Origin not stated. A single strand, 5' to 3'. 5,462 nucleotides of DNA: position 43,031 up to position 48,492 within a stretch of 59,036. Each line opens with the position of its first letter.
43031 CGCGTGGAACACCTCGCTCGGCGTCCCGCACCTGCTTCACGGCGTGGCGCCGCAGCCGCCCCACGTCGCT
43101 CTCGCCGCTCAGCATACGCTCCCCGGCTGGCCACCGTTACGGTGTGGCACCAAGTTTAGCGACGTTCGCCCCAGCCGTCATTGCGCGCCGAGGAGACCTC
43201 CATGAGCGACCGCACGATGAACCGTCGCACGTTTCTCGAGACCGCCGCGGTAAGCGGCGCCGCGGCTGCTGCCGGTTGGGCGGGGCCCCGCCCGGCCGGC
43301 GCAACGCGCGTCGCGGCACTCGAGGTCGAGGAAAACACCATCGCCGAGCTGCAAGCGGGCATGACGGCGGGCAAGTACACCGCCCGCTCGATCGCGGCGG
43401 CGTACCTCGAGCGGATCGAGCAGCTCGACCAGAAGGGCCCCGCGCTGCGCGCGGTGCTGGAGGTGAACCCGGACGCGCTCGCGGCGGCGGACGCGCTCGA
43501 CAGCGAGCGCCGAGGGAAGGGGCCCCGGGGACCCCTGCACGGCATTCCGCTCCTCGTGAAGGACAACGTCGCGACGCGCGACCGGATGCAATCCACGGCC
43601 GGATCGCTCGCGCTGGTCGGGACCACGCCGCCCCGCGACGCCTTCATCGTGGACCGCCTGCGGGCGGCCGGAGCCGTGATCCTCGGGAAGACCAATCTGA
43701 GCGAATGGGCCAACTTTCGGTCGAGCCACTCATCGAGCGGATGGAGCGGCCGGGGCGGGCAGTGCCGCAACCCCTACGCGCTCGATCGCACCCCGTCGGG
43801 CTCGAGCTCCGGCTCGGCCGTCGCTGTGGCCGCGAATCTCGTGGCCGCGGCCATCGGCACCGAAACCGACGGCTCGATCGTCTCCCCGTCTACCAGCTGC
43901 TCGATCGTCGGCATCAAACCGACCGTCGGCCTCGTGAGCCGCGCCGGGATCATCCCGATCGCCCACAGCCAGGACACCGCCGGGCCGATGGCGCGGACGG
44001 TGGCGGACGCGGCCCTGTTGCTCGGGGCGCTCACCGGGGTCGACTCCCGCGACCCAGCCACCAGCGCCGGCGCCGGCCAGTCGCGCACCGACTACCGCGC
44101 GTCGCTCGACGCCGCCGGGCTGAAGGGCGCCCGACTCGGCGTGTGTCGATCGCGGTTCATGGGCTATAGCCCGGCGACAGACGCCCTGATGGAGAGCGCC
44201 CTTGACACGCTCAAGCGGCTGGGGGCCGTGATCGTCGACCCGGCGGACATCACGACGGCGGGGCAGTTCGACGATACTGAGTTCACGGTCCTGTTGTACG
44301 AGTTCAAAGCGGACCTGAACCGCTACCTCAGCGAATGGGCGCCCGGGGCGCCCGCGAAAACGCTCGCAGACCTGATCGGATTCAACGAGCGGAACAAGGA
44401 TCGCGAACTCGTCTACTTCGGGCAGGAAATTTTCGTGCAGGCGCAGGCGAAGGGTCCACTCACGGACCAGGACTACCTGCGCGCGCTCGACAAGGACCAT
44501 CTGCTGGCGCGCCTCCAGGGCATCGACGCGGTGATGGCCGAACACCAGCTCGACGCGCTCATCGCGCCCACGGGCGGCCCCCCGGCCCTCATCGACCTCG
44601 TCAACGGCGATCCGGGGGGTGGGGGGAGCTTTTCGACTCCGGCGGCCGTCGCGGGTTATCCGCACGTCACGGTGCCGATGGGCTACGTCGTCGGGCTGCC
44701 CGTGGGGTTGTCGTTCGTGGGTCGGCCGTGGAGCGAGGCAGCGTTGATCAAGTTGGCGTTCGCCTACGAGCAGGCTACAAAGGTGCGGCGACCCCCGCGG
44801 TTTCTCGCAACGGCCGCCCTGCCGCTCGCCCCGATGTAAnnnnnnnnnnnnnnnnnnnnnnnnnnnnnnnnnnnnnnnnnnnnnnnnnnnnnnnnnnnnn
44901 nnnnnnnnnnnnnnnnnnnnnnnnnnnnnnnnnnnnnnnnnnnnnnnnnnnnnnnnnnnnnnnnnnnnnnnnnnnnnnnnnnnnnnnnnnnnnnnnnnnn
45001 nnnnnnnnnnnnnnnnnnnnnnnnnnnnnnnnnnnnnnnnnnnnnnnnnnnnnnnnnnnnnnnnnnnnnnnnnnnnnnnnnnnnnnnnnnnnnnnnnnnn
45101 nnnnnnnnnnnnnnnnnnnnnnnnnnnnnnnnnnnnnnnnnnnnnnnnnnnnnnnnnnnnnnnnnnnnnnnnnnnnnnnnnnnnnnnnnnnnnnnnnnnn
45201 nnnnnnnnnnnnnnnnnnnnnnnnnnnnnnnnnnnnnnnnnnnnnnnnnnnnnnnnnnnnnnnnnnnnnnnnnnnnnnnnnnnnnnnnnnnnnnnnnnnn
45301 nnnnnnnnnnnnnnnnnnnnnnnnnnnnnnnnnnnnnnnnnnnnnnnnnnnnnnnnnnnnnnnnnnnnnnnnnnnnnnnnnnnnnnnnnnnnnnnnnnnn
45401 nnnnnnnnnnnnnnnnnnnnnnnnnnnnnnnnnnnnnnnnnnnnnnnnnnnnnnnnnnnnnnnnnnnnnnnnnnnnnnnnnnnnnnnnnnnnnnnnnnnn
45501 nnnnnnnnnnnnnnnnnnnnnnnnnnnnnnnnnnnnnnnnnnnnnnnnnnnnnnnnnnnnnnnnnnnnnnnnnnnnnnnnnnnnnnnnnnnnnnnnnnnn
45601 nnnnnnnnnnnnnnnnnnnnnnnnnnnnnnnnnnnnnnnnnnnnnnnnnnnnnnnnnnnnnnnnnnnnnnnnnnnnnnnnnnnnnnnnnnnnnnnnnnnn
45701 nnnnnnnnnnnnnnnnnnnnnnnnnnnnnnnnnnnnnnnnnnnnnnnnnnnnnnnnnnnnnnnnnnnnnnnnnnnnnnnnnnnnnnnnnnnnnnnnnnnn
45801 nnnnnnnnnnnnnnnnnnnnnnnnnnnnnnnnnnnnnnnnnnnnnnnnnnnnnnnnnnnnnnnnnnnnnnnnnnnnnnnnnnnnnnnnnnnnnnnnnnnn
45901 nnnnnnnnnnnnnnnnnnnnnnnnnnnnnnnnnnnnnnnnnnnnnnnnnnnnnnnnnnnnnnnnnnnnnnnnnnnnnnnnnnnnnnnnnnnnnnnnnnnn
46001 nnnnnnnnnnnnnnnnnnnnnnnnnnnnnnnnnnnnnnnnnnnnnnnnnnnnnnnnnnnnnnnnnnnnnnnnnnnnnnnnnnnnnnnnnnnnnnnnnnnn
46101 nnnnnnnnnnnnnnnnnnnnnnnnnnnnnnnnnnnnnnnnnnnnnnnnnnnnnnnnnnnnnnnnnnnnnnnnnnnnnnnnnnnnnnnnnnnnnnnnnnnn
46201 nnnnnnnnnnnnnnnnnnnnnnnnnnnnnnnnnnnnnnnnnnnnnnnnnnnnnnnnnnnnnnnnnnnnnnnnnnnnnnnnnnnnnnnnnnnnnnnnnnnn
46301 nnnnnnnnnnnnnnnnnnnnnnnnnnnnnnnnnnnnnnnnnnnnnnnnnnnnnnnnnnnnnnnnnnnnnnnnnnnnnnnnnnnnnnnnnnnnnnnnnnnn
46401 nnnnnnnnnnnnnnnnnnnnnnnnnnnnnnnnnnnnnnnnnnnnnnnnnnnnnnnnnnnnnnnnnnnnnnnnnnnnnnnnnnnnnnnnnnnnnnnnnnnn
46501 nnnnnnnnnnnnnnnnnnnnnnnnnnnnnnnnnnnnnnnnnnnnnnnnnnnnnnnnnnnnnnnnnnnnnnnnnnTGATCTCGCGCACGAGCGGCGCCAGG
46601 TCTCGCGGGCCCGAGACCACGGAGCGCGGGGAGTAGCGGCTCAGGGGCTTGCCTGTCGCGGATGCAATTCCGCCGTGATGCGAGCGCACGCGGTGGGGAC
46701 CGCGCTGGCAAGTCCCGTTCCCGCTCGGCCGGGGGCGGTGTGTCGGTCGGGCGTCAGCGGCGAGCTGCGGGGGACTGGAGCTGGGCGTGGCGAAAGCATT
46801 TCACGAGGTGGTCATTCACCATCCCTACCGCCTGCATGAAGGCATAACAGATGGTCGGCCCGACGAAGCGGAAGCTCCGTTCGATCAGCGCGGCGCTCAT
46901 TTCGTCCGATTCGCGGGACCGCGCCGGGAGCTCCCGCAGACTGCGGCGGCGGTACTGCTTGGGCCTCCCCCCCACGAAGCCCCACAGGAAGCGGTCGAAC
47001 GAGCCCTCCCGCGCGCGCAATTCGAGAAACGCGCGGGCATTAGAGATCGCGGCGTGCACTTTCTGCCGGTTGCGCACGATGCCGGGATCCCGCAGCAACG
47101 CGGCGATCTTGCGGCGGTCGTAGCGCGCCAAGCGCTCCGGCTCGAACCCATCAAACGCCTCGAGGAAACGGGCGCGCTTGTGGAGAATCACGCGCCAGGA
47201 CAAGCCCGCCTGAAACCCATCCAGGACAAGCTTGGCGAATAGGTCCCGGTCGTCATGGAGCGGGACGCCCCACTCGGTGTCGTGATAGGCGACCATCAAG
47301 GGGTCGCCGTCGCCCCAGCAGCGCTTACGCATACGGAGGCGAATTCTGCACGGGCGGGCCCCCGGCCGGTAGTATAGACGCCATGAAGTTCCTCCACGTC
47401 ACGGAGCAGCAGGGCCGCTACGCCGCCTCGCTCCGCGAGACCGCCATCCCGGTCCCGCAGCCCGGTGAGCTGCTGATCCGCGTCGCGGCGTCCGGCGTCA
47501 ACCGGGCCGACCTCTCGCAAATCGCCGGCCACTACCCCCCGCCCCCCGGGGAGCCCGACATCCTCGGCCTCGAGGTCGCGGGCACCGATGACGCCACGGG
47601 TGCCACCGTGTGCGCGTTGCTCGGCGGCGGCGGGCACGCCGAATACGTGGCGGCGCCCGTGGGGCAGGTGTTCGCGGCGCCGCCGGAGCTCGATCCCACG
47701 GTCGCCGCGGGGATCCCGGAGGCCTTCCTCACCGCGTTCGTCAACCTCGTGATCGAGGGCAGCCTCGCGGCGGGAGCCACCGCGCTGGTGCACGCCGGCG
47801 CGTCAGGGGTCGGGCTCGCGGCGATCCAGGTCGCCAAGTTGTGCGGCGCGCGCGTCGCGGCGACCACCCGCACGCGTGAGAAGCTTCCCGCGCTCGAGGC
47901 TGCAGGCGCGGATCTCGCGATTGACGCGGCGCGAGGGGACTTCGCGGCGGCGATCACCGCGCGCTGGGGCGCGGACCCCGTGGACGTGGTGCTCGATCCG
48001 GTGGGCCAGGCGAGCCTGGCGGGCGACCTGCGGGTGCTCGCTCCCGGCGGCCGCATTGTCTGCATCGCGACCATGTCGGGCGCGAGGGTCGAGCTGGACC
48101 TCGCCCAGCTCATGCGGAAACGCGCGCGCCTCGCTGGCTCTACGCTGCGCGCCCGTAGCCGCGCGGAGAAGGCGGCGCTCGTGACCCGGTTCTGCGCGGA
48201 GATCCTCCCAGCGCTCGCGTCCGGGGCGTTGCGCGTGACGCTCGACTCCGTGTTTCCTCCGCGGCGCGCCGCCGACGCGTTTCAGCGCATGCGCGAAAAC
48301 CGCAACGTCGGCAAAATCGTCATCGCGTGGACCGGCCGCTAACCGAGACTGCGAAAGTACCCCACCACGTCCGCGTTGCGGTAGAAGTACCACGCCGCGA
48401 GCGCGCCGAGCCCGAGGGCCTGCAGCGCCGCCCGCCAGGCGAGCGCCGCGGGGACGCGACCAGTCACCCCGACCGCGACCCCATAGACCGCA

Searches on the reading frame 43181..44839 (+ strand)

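Call 27: search_protein_families(library=pfam, proteins=[window:43181-44839:+], max_evalue=0.01)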
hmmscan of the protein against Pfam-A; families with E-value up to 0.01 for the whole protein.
window:43181-44839:+ (552 aa): 2 families
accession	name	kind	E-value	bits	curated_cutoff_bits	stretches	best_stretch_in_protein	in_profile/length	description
PF01425.27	Amidase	-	1e-94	318.5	27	1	73-522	4-444/445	Amidase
PF10518.14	TAT_signal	-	0.00046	20.4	22.7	1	13-32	2-21/21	TAT (twin-arginine translocation) pathway signal sequence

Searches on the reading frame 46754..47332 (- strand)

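Call 27: search_protein_families(library=pfam, proteins=[window:46754-47332:-], max_evalue=0.01)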
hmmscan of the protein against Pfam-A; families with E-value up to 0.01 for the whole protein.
window:46754-47332:- (192 aa): 1 family
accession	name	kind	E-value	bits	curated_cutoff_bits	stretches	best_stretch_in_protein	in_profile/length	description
PF03352.18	Adenine_glyco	-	2.9e-75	252.4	25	1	6-182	1-177/177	Methyladenine glycosylase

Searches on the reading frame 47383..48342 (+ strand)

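Call 27: search_protein_families(library=pfam, proteins=[window:47383-48342:+], max_evalue=0.01)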
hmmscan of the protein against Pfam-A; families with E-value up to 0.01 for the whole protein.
window:47383-48342:+ (319 aa): 3 families
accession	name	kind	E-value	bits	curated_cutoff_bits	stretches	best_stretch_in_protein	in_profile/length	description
PF00107.32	ADH_zinc_N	-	2e-26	92.9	31.8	1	142-263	1-122/129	Zinc-binding dehydrogenase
PF13602.12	ADH_zinc_N_2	-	1.3e-22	81.6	27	1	175-314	2-134/134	Zinc-binding dehydrogenase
PF08240.17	ADH_N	-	7.4e-10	39.5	23.5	1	26-89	1-92/104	Alcohol dehydrogenase GroES-like domain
